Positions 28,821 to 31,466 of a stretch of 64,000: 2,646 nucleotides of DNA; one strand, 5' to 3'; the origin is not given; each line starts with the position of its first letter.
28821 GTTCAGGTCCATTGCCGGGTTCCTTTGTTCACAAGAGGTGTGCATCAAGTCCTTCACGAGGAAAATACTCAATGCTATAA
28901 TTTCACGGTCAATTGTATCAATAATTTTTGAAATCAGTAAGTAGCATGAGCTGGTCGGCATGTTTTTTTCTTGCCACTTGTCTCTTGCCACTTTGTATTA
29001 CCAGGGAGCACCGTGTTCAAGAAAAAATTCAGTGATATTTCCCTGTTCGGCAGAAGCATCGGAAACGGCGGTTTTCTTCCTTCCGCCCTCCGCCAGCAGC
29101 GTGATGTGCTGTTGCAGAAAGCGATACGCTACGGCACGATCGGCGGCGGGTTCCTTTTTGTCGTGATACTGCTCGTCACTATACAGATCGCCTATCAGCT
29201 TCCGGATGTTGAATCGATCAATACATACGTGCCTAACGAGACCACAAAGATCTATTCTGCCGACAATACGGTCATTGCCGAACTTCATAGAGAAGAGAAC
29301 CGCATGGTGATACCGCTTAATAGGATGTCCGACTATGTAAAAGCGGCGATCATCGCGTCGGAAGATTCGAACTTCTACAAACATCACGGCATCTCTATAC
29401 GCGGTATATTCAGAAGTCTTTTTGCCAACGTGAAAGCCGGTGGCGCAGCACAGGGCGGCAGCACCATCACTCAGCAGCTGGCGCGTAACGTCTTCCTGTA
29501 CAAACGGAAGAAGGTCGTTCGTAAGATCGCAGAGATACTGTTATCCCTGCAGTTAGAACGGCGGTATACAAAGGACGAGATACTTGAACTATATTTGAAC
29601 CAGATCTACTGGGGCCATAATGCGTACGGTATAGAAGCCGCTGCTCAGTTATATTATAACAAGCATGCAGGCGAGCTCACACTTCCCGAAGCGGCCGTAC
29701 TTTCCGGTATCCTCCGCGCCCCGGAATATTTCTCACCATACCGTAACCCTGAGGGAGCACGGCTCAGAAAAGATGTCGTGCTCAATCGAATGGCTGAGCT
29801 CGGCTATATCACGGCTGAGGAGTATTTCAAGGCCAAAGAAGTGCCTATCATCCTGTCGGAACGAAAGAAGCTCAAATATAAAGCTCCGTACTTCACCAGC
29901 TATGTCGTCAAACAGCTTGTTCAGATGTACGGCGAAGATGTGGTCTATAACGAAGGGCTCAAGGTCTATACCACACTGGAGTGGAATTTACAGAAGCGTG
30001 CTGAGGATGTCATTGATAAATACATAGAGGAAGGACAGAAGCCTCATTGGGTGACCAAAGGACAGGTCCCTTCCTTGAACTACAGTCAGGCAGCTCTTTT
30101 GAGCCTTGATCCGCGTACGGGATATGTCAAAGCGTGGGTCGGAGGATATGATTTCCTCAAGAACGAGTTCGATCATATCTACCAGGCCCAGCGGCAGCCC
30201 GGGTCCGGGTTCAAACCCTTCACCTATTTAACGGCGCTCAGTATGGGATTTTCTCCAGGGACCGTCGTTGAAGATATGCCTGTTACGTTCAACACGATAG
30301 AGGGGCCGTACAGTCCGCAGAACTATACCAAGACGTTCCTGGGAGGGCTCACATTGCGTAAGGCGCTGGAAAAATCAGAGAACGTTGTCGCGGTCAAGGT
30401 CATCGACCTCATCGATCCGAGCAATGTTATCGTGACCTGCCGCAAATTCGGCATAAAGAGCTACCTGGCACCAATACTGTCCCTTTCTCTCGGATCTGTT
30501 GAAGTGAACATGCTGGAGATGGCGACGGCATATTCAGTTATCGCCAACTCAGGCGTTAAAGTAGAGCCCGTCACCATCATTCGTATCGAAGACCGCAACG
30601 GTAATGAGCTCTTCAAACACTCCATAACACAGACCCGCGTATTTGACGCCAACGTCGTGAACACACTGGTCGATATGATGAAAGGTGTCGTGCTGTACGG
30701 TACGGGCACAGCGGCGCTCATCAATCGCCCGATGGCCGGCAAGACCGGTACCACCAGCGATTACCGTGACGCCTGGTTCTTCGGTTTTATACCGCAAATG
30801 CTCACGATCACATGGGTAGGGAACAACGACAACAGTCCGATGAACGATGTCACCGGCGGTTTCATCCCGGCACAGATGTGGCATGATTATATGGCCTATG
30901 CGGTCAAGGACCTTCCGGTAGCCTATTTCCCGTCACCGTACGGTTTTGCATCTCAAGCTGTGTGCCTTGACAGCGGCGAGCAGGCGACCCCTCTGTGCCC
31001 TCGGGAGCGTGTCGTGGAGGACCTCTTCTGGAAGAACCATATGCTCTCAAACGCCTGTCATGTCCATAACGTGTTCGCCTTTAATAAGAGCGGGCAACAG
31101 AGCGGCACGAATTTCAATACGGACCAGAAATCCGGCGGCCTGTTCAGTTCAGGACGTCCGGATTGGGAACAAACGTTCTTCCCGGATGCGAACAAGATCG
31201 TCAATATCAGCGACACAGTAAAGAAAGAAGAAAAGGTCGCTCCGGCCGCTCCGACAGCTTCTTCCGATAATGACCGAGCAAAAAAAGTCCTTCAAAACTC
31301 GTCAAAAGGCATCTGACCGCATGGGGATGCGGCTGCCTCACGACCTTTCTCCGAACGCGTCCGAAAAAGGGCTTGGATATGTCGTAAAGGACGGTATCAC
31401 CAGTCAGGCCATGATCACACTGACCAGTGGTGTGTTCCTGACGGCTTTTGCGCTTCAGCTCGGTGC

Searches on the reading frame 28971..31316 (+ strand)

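Call 85: search_protein_families(library=ncbifam, proteins=[window:28971-31316:+], max_evalue=1e-10)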
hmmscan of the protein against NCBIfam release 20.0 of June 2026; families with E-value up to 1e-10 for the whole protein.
window:28971-31316:+ (781 aa): 14 families
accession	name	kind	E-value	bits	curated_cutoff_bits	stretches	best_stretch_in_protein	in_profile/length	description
TIGR02074.1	PBP_1a_fam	subfamily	7.1e-183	609.2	508.75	1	110-646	1-534/535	PBP1A family penicillin-binding protein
NF051885.1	tranpepglycosPbpC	equivalog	3.8e-158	527.9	900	1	69-657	34-606/632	multimodular transpeptidase-transglycosylase PbpC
TIGR02071.1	PBP_1b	equivalog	2.2e-122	409.6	717.75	1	76-644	110-682/729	penicillin-binding protein 1B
TIGR02073.1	PBP_1c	equivalog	5.3e-112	375.7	494.2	1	92-708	12-602/728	penicillin-binding protein 1C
NF008643.0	PRK11636.1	equivalog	2.5e-109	366.8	1263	2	73-350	29-305/850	peptidoglycan glycosyltransferase/peptidoglycan DD-transpeptidase MrcA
NF038276.1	strep_PBP2A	exception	3.5e-93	313.2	1100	1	89-620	75-610/716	penicillin-binding protein PBP2A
NF007061.0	PRK09506.1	equivalog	1.6e-86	290.8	1120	1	93-642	191-744/825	bifunctional glycosyl transferase/transpeptidase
NF011423.0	PRK14850.1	equivalog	4.7e-84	283.2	1275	1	94-649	138-696/764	penicillin-binding protein 1b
NF038272.1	strep_PBP1A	exception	9.9e-77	258.7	1075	1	62-600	18-563/658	penicillin-binding protein PBP1A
NF038274.1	strep_PBP1B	exception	1.4e-67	228.6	1225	2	64-269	37-245/745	penicillin-binding protein PBP1B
NF008414.0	PRK11240.1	equivalog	2.2e-61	207.9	1121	1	114-626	67-546/774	peptidoglycan glycosyltransferase PbpC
TIGR02070.1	mono_pep_trsgly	equivalog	8.6e-47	159.5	182.65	1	98-277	46-221/224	monofunctional biosynthetic peptidoglycan transglycosylase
NF010008.0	PRK13481.1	equivalog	1.3e-39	136.1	270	1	102-288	70-263/269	glycosyltransferase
TIGR03423.1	pbp2_mrdA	equivalog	3.5e-20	72.1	455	0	508-597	433-528/593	penicillin-binding protein 2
